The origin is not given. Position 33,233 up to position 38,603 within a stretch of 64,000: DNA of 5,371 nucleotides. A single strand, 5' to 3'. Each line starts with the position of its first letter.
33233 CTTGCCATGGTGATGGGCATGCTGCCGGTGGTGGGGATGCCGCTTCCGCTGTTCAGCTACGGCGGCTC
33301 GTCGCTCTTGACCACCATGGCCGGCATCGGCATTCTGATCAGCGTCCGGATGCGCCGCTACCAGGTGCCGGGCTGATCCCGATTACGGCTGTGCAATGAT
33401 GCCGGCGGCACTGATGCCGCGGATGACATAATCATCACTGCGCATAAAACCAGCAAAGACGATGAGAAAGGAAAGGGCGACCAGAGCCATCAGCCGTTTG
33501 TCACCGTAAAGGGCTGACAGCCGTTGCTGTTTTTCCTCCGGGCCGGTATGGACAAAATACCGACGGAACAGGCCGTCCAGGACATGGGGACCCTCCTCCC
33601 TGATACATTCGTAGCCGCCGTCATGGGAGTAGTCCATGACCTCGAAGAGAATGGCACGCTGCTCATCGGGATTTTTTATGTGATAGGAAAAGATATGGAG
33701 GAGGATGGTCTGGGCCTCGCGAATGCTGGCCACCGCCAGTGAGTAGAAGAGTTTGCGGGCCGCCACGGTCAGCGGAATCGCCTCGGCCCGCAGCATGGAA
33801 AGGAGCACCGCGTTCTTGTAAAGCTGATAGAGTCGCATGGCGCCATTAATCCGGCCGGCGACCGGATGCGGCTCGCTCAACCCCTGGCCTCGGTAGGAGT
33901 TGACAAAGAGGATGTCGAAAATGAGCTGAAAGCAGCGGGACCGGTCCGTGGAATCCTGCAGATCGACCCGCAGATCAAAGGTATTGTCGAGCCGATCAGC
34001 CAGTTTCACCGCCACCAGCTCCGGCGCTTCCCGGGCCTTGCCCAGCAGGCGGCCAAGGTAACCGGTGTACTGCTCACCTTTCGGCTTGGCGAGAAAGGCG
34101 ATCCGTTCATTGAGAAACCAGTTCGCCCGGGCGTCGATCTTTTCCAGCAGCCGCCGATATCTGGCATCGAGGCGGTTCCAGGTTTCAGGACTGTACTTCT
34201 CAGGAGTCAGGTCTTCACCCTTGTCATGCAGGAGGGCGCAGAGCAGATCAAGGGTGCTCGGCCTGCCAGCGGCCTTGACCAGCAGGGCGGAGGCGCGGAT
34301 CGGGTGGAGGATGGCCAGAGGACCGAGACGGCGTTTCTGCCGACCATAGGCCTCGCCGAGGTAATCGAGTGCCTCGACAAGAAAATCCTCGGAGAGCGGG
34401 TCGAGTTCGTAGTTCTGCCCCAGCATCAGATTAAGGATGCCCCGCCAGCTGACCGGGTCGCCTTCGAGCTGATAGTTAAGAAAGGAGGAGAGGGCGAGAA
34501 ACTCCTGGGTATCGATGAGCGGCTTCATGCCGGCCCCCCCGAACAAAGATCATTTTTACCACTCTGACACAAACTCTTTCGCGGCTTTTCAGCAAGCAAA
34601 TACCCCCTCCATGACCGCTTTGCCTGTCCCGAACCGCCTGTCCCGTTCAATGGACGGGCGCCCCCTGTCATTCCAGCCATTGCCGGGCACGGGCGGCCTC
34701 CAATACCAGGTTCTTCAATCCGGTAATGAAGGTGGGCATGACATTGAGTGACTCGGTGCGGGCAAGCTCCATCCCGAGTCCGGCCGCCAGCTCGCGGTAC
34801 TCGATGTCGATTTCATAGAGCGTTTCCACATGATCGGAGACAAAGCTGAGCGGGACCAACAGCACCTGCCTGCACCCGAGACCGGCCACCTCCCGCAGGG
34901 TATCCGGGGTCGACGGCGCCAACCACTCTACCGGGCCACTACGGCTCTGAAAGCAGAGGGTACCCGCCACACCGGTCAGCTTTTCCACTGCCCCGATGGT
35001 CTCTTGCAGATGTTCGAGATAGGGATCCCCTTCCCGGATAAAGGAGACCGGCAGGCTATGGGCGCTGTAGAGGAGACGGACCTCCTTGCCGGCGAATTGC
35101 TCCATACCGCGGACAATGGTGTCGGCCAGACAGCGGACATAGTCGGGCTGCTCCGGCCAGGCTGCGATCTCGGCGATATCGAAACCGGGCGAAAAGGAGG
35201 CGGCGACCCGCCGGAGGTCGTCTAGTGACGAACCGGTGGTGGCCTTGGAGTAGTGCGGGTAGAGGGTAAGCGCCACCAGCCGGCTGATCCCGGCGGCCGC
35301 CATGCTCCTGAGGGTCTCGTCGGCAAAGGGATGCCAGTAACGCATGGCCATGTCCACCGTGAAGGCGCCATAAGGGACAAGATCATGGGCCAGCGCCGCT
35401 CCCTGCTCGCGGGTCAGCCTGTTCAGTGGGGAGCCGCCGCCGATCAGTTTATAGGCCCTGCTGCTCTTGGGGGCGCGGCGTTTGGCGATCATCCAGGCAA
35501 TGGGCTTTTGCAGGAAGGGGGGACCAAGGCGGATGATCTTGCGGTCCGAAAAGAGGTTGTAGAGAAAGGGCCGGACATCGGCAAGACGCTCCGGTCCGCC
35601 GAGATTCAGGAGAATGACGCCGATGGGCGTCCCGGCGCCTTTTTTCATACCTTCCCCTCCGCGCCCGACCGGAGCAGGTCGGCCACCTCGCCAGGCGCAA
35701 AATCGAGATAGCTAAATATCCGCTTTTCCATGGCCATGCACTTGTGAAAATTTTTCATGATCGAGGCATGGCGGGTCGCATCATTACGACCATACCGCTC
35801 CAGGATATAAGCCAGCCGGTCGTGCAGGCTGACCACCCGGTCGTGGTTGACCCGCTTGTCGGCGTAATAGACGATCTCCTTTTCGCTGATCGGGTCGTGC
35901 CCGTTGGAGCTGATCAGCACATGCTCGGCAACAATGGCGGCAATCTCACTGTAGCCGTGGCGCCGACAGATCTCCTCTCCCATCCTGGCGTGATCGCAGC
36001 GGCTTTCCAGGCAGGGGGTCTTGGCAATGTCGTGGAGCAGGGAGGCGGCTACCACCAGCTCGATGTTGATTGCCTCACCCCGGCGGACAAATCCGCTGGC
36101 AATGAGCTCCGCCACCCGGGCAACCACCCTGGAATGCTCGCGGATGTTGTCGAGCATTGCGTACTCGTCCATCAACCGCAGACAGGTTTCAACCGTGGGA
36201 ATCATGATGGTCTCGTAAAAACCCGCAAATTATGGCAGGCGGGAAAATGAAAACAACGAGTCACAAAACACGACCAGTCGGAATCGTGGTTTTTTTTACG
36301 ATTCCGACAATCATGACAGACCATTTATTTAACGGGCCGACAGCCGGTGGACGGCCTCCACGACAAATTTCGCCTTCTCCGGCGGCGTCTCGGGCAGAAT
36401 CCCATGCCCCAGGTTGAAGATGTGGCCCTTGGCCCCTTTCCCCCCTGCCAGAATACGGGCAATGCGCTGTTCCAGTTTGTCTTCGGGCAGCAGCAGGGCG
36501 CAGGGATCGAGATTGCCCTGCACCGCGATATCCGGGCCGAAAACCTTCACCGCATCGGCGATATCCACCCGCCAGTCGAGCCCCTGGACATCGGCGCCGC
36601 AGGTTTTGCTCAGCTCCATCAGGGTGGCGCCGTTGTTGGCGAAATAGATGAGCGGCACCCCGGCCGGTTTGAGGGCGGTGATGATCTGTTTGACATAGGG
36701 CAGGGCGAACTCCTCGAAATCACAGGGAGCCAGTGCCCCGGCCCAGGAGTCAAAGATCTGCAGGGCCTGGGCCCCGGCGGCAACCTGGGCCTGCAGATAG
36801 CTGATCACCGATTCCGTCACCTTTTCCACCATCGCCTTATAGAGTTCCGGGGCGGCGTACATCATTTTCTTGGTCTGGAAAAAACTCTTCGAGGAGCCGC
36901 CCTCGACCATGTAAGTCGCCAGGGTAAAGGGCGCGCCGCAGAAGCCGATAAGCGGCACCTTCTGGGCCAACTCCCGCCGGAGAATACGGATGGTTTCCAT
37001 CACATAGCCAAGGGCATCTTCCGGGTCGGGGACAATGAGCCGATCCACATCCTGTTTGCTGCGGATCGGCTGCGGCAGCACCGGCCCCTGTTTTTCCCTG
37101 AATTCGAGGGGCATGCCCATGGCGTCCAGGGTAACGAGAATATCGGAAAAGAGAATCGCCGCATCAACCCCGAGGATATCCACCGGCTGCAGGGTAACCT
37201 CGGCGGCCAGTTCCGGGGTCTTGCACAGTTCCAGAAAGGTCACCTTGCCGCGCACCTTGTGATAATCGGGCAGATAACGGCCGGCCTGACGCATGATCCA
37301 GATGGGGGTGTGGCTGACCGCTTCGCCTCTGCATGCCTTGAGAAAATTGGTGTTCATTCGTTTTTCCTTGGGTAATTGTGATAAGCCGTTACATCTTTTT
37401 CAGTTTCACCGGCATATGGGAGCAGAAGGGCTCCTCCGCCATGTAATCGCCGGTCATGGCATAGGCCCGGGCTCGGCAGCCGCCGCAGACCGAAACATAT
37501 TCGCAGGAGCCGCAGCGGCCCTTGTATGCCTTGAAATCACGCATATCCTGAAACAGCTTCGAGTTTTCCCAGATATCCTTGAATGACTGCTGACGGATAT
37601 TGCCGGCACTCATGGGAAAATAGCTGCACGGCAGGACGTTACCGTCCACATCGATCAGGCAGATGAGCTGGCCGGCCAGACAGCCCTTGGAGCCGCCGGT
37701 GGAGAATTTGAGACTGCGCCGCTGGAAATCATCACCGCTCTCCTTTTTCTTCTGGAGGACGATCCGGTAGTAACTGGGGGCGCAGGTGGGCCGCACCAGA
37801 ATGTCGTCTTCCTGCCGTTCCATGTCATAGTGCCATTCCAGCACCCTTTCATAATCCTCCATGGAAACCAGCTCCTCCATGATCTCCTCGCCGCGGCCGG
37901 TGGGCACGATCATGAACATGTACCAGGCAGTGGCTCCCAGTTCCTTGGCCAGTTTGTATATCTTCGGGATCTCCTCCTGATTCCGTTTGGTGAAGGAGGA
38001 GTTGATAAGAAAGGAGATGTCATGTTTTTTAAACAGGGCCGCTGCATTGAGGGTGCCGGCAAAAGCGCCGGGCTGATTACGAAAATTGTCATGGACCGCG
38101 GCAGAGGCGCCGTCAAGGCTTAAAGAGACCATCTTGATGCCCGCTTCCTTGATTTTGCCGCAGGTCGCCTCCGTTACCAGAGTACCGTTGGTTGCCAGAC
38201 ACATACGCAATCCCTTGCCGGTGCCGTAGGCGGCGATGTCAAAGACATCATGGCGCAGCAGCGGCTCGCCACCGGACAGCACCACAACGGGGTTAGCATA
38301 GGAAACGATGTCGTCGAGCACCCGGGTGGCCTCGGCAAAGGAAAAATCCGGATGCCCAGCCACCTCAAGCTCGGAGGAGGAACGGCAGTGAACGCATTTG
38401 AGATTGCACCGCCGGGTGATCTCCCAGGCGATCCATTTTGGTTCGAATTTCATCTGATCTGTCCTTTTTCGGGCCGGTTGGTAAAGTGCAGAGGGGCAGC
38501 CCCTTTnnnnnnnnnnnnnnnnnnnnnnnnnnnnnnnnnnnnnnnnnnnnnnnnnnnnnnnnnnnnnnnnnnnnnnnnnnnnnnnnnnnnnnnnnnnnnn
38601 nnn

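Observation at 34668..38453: hemE and hemH clustered with an AhbC/AhbD-like radical SAM enzyme: possible anaerobic coproporphyrin-type route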

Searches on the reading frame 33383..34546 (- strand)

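Call 3: search_protein_families(library=ncbifam, proteins=[window:33383-34546:-], max_evalue=0.001)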
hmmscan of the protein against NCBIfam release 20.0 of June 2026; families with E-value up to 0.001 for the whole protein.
window:33383-34546:- (387 aa): 1 family
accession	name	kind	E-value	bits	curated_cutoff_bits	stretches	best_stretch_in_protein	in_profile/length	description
TIGR00691.1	spoT_relA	subfamily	0.00015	20.3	499.2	1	61-193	3-123/687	RelA/SpoT family protein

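Call 4: search_protein_families(library=pfam, proteins=[window:33383-34546:-], max_evalue=0.001)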
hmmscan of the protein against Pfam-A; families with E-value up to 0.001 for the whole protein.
window:33383-34546:- (387 aa): 1 family
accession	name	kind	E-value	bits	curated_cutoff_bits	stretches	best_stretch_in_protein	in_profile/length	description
PF01966.28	HD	-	1.2e-05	26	22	1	81-188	4-115/116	HD domain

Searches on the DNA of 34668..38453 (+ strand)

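Call 10: search_dna_similar(query=window:34668-38453:+, collection=plasmids, mode=near, max_rows=5)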
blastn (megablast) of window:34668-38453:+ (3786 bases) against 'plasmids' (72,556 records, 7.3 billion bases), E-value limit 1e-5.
No match.
